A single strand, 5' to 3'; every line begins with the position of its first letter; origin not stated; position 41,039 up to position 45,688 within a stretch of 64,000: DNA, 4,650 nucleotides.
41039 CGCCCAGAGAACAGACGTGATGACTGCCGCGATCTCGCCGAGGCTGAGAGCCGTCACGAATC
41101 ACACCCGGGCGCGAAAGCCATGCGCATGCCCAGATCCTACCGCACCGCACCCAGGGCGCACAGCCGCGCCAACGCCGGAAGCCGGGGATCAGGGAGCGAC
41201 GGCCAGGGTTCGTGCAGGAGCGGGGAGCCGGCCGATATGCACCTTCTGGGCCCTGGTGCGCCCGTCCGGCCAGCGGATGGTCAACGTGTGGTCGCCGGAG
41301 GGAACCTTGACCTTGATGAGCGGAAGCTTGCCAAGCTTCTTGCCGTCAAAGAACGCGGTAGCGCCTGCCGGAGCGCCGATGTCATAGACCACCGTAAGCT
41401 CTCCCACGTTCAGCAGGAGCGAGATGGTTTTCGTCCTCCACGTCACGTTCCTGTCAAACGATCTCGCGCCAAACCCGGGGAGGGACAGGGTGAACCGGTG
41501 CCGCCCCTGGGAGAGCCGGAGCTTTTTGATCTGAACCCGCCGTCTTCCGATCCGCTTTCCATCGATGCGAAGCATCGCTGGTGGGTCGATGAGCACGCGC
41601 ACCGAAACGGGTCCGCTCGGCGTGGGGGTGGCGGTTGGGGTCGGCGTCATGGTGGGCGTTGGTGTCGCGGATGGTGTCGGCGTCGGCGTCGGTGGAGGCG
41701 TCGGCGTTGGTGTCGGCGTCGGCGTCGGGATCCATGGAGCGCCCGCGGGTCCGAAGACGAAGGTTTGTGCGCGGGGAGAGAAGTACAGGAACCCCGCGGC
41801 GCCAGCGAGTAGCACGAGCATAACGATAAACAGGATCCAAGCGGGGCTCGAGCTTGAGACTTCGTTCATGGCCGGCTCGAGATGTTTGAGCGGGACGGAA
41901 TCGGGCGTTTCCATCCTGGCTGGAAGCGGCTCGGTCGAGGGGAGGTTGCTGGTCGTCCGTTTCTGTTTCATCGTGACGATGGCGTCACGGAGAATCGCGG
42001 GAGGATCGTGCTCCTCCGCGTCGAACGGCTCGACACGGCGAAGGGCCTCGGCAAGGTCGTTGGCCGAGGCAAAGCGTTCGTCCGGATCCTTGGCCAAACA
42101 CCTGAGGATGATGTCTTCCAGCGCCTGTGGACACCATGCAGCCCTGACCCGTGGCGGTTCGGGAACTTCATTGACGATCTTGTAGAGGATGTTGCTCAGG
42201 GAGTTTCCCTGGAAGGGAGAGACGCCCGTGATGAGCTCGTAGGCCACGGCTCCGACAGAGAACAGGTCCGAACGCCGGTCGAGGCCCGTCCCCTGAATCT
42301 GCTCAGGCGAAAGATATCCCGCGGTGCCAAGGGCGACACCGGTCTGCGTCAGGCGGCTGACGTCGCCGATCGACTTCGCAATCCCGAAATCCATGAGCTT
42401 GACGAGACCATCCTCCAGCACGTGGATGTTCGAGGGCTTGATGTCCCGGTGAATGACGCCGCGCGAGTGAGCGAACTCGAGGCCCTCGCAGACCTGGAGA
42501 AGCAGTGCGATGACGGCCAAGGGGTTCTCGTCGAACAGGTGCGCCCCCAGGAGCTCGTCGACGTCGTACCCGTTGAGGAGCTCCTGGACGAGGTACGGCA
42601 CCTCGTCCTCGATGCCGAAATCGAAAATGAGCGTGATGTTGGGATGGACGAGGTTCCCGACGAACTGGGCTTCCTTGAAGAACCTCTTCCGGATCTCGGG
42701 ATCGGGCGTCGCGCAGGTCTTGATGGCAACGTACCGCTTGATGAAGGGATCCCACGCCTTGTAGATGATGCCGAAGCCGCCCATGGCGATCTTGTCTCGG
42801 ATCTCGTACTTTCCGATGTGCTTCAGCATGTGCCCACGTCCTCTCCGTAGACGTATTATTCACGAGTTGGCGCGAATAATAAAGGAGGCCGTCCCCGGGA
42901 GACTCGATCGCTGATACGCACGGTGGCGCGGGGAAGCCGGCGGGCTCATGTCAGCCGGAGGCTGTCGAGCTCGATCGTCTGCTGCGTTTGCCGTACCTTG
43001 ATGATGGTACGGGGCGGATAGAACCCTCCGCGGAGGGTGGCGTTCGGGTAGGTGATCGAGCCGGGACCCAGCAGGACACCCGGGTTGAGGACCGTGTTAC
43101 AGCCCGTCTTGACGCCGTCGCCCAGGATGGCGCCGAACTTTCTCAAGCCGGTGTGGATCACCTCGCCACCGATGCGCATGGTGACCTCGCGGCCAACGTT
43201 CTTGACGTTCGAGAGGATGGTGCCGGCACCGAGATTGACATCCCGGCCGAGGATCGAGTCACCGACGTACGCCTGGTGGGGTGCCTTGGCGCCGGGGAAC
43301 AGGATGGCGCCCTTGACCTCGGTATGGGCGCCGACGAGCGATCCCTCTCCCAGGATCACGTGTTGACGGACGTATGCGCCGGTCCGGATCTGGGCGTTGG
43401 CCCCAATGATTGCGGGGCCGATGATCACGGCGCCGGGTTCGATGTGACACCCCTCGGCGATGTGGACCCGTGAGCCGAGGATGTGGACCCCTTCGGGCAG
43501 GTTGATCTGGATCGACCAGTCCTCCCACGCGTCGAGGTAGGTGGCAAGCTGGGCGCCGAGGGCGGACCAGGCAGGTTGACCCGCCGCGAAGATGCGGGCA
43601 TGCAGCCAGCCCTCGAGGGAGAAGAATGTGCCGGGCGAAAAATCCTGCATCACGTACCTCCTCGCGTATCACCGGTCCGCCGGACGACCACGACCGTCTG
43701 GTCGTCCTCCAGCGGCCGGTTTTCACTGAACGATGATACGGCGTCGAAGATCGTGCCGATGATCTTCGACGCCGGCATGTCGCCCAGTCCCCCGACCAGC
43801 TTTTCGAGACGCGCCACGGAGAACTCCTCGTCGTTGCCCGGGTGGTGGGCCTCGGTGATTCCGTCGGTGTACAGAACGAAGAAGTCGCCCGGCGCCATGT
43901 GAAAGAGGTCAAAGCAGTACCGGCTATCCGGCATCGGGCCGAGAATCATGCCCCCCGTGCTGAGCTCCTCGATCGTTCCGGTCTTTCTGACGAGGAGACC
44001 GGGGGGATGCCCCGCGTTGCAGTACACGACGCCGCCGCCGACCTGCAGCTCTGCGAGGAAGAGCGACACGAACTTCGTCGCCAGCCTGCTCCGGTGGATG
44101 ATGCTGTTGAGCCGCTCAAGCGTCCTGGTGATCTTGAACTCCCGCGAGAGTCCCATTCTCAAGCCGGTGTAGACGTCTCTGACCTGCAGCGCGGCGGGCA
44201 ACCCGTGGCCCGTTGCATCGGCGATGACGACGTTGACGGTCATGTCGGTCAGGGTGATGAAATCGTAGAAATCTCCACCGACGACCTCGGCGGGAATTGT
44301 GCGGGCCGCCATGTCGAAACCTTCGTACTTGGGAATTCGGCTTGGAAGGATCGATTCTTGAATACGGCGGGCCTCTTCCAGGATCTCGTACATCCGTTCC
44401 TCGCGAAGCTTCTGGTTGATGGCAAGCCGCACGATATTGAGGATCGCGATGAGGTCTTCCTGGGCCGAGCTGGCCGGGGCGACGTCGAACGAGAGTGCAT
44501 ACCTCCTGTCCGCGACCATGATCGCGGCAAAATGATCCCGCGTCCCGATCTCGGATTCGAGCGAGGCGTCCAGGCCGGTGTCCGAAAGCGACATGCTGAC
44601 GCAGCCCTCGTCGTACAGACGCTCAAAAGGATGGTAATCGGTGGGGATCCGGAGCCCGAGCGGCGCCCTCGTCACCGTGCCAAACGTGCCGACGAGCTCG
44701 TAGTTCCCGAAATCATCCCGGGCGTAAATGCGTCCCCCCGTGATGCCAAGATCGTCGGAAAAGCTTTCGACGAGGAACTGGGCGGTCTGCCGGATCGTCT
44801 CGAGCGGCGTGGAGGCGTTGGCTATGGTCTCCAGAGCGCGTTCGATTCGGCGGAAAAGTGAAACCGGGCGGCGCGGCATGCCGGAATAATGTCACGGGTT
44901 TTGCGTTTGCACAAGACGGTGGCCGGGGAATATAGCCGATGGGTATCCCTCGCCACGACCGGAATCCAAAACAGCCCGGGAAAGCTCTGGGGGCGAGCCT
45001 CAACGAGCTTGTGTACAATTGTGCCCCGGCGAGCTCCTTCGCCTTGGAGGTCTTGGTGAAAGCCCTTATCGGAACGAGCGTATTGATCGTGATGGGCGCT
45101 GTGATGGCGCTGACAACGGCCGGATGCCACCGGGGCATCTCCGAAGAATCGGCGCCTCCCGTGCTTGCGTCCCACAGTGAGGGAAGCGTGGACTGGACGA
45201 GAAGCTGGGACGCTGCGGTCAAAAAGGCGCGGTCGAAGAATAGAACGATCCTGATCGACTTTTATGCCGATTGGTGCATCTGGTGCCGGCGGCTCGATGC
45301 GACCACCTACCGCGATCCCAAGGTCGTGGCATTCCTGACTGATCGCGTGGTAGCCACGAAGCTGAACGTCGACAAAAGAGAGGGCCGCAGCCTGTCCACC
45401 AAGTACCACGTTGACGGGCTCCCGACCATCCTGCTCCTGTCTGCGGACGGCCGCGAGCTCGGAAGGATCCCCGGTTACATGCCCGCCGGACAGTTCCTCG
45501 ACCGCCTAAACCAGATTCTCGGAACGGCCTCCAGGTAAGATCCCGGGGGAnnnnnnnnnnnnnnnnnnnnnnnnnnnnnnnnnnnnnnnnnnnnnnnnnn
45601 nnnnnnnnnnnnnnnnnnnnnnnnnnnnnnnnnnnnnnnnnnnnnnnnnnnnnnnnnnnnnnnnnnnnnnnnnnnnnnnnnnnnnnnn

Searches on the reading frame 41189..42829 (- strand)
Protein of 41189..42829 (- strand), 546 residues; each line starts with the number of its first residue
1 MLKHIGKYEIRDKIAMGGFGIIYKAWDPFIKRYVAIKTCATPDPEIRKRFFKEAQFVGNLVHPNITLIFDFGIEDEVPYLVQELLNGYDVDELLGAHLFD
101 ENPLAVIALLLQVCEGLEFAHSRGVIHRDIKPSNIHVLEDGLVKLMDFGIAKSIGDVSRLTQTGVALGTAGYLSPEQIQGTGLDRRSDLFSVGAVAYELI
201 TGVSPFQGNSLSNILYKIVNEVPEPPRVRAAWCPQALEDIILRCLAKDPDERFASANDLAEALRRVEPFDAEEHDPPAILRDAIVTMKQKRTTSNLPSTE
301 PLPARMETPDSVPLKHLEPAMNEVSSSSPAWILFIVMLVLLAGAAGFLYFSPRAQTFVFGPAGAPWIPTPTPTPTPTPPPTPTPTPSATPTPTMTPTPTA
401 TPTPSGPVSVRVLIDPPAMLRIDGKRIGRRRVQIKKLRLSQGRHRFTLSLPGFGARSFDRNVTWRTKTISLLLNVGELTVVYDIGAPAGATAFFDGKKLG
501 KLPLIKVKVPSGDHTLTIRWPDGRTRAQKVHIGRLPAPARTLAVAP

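Call 69: search_protein_families(library=pfam, proteins=[window:41189-42829:-], max_evalue=0.00001)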
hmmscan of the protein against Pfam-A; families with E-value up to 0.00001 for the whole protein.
window:41189-42829:- (546 aa): 3 families
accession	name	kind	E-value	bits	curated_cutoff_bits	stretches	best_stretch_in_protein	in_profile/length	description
PF00069.31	Pkinase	-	5.8e-45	154.2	31.7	1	8-255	1-254/263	Protein kinase domain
PF07714.23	PK_Tyr_Ser-Thr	-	3.7e-35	121.9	23.1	1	10-253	3-249/258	Protein tyrosine and serine/threonine kinase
PF08308.17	PEGA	-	8.7e-07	29.2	20.8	0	487-521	10-44/71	PEGA domain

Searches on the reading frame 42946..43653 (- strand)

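Call 69: search_protein_families(library=pfam, proteins=[window:42946-43653:-], max_evalue=0.00001)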
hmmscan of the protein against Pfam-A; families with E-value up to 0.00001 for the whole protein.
window:42946-43653:- (235 aa): 2 families
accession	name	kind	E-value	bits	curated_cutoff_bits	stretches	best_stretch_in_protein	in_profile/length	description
PF00132.30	Hexapep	-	3.6e-20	71.2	27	1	81-115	2-36/36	Bacterial transferase hexapeptide (six repeats)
PF25084.1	LbH_EIF2B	-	8.1e-12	45.5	54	1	81-159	22-99/105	EIF2B subunit epsilon LbH domain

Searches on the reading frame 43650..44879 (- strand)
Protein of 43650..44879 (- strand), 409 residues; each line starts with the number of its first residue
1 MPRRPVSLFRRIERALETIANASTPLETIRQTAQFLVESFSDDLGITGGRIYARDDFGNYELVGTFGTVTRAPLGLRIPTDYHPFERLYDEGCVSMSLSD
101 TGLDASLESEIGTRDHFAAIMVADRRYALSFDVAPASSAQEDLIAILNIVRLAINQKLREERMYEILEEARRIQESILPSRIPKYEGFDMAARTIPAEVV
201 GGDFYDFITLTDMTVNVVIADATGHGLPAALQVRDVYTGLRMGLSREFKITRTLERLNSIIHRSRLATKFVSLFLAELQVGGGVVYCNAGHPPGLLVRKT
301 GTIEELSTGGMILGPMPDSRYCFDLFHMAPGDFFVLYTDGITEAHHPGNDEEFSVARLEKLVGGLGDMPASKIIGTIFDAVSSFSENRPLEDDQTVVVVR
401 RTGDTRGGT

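Call 69: search_protein_families(library=pfam, proteins=[window:43650-44879:-], max_evalue=0.00001)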
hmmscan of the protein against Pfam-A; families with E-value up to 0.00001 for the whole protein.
window:43650-44879:- (409 aa): 1 family
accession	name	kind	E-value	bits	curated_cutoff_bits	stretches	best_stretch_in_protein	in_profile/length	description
PF07228.17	SpoIIE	-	9.5e-39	133.8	25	1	212-401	2-191/192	Stage II sporulation protein E (SpoIIE)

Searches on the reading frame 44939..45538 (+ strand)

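Call 85: search_protein_families(library=pfam, proteins=[window:44939-45538:+], max_evalue=0.0001)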
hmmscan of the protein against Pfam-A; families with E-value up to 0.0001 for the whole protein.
window:44939-45538:+ (199 aa): 4 families
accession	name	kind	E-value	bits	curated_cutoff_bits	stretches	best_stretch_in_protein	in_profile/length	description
PF13899.12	Thioredoxin_7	-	5.3e-15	55.8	27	1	85-168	1-82/83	Thioredoxin-like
PF13098.12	Thioredoxin_2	-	4e-14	53.2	27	1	98-190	2-104/104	Thioredoxin-like domain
PF03190.21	Thioredox_DsbH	-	2.7e-12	47.4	27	1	71-148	7-82/163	Protein of unknown function, DUF255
PF00085.26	Thioredoxin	-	8.3e-12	45.5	23.5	1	88-187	8-98/103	Thioredoxin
